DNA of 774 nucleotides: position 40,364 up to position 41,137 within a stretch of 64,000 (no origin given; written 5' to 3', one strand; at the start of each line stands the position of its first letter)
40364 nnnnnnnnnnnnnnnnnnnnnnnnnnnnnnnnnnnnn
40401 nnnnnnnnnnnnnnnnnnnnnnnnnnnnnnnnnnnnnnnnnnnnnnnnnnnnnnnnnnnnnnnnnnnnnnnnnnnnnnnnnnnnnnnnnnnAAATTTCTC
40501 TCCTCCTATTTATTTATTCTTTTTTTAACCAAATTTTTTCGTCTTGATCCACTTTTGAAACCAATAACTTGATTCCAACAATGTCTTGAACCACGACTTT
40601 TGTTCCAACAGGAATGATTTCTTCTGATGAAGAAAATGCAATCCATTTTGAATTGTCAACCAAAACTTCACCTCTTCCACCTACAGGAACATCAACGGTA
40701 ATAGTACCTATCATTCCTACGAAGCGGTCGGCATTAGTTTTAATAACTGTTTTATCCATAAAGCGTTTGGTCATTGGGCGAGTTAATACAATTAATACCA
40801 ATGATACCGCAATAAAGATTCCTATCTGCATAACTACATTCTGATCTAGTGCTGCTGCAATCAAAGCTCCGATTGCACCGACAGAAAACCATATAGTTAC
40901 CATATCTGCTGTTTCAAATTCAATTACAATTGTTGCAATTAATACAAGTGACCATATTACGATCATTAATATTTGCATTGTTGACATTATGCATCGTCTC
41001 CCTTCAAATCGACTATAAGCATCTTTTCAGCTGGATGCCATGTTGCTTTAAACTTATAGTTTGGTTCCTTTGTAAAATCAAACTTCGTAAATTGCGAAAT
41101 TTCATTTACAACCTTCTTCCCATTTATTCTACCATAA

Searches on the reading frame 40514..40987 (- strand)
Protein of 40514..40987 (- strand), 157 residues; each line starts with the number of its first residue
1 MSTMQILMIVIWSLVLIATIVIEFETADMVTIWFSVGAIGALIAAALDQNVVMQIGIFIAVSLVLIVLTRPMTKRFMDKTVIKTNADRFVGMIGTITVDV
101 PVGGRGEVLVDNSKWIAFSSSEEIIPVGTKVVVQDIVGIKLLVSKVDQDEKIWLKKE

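Call 34: search_protein_families(library=pfam, proteins=[window:40514-40987:-], max_evalue=0.001)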
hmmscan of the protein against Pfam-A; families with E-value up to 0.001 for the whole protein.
window:40514-40987:- (157 aa): 1 family
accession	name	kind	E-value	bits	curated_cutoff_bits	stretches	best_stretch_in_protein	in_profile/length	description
PF01957.25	NfeD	-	4.6e-11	43.2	29.1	1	86-145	1-57/57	NfeD-like C-terminal, partner-binding domain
